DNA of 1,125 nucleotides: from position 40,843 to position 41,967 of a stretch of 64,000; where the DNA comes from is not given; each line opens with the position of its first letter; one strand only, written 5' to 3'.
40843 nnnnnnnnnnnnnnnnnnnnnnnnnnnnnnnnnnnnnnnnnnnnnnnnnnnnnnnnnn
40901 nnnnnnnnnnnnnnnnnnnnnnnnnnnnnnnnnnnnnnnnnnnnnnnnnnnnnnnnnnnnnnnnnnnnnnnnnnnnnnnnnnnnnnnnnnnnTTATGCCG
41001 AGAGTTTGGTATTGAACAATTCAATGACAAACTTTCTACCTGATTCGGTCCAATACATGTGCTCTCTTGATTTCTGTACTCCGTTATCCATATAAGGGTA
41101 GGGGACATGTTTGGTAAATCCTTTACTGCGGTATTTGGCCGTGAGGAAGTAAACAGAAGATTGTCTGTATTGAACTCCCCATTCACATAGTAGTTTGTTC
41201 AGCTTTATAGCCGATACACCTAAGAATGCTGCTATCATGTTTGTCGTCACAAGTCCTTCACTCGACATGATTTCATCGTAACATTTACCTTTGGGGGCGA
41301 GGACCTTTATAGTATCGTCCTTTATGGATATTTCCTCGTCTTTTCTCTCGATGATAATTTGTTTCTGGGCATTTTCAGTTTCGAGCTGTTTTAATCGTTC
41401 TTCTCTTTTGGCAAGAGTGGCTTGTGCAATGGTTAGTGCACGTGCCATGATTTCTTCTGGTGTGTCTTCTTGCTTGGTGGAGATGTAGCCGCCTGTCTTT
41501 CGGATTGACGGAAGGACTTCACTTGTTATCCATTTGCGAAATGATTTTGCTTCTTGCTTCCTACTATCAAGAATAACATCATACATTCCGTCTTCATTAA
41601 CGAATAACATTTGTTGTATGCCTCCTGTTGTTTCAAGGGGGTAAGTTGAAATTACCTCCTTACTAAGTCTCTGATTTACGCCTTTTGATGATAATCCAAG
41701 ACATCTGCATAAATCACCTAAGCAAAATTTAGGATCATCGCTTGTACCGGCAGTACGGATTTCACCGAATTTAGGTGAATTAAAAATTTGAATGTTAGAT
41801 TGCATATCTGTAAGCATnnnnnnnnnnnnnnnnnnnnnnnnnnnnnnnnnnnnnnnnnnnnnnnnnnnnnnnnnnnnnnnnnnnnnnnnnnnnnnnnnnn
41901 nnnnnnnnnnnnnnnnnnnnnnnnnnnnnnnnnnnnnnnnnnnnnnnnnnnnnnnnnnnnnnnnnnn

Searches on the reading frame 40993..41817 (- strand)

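Call 30: search_protein_families(library=phrogs, proteins=[window:40993-41817:-], max_evalue=0.00001)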
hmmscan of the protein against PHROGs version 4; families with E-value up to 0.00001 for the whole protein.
window:40993-41817:- (274 aa): 15 families
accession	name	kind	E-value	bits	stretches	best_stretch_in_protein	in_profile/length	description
phrog_130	-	transcription regulation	1.8e-59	203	1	4-269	155-409/480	anti-repressor Ant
phrog_2899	-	transcription regulation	6.4e-32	112.2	1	5-153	3-153/263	anti-repressor Ant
phrog_463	-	transcription regulation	7.3e-28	98.7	1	5-148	1-153/250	anti-repressor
phrog_7940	-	unknown function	3.4e-27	96.6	1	7-160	2-167/252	-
phrog_2593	-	transcription regulation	7.2e-25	89.2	1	5-143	15-148/255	anti-repressor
phrog_25722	-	unknown function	3.1e-23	83.2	1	7-120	2-119/150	-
phrog_245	-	transcription regulation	2.2e-21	77.7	1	6-139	38-165/319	anti-repressor Ant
phrog_2011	-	transcription regulation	4.2e-21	76.9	1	30-144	25-148/275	anti-repressor Ant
phrog_5060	-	transcription regulation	3.1e-20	74.2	1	5-140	5-144/224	anti-repressor Ant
phrog_63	-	transcription regulation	1.2e-16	62.1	1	53-269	169-357/431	anti-repressor Ant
phrog_9976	-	transcription regulation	6e-13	50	1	11-111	5-106/188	anti-repressor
phrog_25289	-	unknown function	2.3e-11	44.8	1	206-269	1-65/79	-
phrog_2977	-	transcription regulation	9.9e-08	32.9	1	5-88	60-148/150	anti-repressor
phrog_373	-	transcription regulation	3.7e-07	30.8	0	63-158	147-236/373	anti-repressor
phrog_7347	-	unknown function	1.9e-06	29.1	1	71-118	7-53/78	-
